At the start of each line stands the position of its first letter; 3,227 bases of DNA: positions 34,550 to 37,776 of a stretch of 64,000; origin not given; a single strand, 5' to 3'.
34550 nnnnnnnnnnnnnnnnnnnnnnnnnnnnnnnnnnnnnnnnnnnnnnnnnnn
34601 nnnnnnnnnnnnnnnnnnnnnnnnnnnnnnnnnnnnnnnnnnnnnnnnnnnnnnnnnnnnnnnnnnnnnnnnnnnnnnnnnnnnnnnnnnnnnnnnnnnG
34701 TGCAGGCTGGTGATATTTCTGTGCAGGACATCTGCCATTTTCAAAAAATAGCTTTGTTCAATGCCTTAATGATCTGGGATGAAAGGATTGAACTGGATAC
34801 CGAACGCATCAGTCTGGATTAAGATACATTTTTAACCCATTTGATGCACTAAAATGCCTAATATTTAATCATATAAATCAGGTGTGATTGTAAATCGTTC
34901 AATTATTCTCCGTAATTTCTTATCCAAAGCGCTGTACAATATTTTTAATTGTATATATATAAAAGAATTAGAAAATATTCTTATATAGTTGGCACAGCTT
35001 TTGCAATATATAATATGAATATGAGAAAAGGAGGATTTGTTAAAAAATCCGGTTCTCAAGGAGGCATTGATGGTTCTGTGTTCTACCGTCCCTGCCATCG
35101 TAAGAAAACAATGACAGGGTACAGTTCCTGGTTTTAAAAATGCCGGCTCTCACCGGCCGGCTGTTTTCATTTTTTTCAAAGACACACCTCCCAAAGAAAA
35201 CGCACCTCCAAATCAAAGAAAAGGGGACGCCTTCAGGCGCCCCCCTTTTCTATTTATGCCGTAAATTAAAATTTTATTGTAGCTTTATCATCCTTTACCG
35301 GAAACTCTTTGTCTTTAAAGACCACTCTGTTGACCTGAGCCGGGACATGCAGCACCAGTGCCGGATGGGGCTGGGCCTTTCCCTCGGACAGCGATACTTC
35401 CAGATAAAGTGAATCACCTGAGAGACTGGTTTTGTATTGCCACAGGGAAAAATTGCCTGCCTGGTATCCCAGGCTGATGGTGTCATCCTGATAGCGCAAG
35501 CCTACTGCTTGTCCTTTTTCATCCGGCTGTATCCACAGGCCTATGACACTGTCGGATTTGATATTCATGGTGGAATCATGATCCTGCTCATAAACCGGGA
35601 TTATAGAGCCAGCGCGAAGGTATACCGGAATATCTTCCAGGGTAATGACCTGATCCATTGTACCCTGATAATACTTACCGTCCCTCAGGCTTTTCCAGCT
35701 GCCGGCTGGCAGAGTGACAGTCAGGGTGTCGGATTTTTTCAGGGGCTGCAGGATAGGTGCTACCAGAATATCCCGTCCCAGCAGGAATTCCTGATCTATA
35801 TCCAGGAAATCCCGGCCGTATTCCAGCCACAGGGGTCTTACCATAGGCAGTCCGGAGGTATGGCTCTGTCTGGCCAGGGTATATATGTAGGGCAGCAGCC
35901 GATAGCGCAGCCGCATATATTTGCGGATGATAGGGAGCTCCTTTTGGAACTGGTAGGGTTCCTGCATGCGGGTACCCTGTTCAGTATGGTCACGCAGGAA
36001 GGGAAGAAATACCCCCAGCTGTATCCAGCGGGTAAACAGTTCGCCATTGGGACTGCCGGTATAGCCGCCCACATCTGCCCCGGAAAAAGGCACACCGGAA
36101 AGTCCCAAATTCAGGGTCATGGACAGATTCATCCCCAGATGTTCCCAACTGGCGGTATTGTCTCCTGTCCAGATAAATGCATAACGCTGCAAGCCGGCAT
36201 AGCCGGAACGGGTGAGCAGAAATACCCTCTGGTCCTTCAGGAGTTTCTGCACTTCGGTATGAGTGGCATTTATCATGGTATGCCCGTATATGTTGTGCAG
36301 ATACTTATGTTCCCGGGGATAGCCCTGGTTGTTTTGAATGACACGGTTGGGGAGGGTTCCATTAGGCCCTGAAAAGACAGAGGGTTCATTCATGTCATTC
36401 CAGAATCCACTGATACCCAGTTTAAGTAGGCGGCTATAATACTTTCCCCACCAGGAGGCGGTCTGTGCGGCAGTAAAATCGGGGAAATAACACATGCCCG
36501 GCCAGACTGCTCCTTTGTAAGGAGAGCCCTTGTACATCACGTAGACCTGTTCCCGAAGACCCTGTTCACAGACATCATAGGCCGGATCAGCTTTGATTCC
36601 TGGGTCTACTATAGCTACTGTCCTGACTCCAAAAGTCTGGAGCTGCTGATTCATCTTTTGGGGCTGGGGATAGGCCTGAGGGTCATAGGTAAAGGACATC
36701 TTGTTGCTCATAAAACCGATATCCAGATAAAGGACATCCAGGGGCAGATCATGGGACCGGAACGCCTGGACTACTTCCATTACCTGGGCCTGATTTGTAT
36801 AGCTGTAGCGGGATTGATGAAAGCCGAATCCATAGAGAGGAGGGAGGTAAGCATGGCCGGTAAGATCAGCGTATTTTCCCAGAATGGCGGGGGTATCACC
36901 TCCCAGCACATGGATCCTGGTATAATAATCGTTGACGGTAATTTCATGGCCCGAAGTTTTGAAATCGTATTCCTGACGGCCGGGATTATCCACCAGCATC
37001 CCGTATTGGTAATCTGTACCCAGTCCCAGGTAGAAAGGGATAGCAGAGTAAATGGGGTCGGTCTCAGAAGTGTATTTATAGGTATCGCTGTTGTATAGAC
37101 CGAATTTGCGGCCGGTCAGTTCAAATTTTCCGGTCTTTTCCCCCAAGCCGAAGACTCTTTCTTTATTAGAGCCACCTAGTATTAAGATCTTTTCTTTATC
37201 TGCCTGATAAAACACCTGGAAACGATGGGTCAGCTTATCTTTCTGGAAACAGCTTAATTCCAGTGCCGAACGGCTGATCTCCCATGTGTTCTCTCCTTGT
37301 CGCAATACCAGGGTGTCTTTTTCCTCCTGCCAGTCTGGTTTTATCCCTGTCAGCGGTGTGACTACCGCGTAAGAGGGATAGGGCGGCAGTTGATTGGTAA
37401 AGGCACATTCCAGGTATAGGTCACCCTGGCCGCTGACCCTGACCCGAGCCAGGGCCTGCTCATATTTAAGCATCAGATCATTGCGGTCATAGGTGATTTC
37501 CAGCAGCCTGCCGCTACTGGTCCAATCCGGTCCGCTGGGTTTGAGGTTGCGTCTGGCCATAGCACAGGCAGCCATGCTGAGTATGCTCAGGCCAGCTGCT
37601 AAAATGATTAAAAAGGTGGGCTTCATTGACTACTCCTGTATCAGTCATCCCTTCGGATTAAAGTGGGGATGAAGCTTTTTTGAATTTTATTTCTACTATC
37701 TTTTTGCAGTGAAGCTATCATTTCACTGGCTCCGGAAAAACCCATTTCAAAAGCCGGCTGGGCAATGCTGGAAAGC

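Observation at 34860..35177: Orphan sigma-54 promoter driving a ~150-nt terminator-bounded mini-transcript (leaderless micro-protein or sRNA)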

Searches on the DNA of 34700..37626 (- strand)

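Call 4: search_rna_families(source=window, start=34700, end=35400, threshold=evalue, max_evalue=10, show_alignments=3)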
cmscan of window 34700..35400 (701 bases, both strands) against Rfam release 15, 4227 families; matches with E-value up to 10: 15.
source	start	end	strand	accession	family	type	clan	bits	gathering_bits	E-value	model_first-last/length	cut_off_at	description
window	35209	35291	-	RF00558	L20_leader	Cis-reg; leader;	-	26.3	58.7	0.0065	1-127/127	no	Ribosomal protein L20 leader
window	35217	35323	-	RF00166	PrrB_RsmZ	Gene; sRNA;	CL00106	24.7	44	0.0013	1-133/133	no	PrrB/RsmZ RNA family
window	35211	35300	-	RF02029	sraA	Gene; sRNA;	-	24.5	56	0.23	1-95/95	no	sraA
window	35136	35288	-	RF04180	BTnc231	Gene; sRNA;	-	24.3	80.4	0.01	1-154/154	no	Bacteroides sRNA BTnc231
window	35217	35310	-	RF04184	BTnc060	Gene; sRNA;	-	23.8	228.9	0.21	1-213/213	no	Bacteroides sRNA BTnc060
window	35215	35325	-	RF04182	GibS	Gene; sRNA;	-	20.5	115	2.3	1-142/142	no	GibS sRNA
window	35134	35257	-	RF01808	MicX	Gene; sRNA;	-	19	75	0.092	1-194/194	no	MicX Vibrio cholerae sRNA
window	35213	35287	-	RF02069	STnc70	Gene; sRNA;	-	18.5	40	0.28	1-149/149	no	Enterobacterial sRNA STnc70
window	35217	35251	-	RF04245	MIR169_7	Gene; miRNA;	CL00098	17.5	44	2.9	1-85/85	no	MIR169_7 microRNA precursor family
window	35211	35265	-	RF02066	STnc320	Gene; sRNA;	-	17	50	2.1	1-55/55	no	Salmonella enterica sRNA STnc320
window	35215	35271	-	RF02054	STnc420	Gene; sRNA;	-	15.4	70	6.5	1-58/58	no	Salmonella enterica sRNA STnc420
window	35219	35320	-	RF00082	SraG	Gene; sRNA;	-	15.3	50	5.9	1-177/177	no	SraG RNA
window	35239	35327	+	RF02181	ST7-AS2_1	Gene; lncRNA;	-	14.2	80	3.4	1-72/72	no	ST7 antisense RNA 2 conserved region 1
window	35134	35249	-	RF02617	SSRC10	Gene; sRNA;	-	14.1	56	6.8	1-113/113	no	Streptococcus sRNA 10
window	35173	35214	-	RF01004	mir-557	Gene; miRNA;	-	13.6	93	9.5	1-69/69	no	mir-557 microRNA precursor family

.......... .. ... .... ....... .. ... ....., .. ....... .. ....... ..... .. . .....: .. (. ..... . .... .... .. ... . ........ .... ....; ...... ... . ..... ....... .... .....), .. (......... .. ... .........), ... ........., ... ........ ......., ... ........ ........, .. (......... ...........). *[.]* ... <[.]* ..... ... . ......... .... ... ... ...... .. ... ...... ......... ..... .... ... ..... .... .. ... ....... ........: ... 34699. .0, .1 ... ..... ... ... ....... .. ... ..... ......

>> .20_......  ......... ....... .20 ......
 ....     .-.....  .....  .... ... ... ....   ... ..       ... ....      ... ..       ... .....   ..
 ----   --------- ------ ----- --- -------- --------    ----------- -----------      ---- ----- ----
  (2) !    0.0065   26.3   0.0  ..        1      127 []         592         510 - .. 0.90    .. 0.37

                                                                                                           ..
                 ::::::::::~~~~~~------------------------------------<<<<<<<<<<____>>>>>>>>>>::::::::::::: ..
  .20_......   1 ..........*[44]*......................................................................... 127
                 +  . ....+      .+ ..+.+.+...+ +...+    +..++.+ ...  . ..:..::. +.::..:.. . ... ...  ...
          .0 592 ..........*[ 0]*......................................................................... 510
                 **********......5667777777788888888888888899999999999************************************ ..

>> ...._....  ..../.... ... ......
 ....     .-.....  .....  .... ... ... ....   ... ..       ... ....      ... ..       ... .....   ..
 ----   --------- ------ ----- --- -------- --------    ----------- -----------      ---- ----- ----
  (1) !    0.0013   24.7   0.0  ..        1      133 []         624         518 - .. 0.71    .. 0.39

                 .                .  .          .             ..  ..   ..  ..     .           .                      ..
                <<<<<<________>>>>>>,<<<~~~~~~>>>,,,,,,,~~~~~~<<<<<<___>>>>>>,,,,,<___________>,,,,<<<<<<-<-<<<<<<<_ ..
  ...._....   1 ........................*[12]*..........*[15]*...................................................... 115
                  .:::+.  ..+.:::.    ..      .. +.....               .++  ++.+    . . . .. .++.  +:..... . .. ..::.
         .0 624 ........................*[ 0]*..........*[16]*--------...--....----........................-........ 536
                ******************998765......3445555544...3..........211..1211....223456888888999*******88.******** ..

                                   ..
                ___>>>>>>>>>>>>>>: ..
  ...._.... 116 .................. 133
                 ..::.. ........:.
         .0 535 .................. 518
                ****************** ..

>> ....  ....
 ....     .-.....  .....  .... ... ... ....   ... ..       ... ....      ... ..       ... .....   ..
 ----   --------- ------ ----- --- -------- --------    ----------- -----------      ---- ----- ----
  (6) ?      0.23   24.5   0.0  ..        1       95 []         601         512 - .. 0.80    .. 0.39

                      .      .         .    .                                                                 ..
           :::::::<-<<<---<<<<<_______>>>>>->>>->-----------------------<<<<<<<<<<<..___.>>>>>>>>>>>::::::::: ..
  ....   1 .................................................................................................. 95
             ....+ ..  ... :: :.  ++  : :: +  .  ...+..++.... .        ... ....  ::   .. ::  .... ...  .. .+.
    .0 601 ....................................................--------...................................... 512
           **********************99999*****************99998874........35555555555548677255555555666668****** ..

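Call 88: search_rna_families(sources=[L086, L087, L095, L099], threshold=evalue, max_evalue=1)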
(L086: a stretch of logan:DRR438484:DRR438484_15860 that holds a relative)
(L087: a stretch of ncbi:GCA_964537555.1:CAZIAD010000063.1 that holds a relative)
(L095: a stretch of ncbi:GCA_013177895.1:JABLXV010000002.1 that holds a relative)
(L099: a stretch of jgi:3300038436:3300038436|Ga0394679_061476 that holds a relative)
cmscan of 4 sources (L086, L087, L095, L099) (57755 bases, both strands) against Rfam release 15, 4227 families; matches with E-value up to 1: 1.
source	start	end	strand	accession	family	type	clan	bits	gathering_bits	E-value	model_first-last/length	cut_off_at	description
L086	18330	18464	+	RF00166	PrrB_RsmZ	Gene; sRNA;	CL00106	25.2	44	0.08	1-133/133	no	PrrB/RsmZ RNA family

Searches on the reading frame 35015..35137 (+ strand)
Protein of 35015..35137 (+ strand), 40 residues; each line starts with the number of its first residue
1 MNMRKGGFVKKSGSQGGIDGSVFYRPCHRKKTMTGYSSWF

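Call 15: find_encoding_contigs(protein=window:35015-35137:+, flank=3000, max_places=10)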
Protein window:35015-35137:+ (40 aa): no gene with exactly this product is on record in the collection.

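Call 32: list_cluster_members(proteins=[window:35015-35134:+, window:35021-35134:+, window:34949-35134:+, window:34868-35098:-, window:35043-35216:-, window:35140-35409:+, window:35037-35111:+, window:34884-34985:+])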
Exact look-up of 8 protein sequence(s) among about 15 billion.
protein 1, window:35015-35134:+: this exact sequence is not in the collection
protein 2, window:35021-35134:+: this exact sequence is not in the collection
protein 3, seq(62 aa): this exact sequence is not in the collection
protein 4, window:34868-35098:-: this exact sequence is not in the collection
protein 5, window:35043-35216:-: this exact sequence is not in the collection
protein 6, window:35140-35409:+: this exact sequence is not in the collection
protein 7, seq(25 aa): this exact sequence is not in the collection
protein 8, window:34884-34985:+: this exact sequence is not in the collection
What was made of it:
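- No gene is called there (calls 15, 32). It is never annotated (calls 15, 32).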

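Call 41: search_protein_representatives(protein=window:35015-35134:+)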
Query: 40 residues. Proteins with E-value up to 0.001 (for the whole library): 0; up to 1e-10: 0; up to 1e-30: 0. The best 0 are listed.
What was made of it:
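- There are 0 homologs at E<=0.001 in 1.84 billion representatives (call 41).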
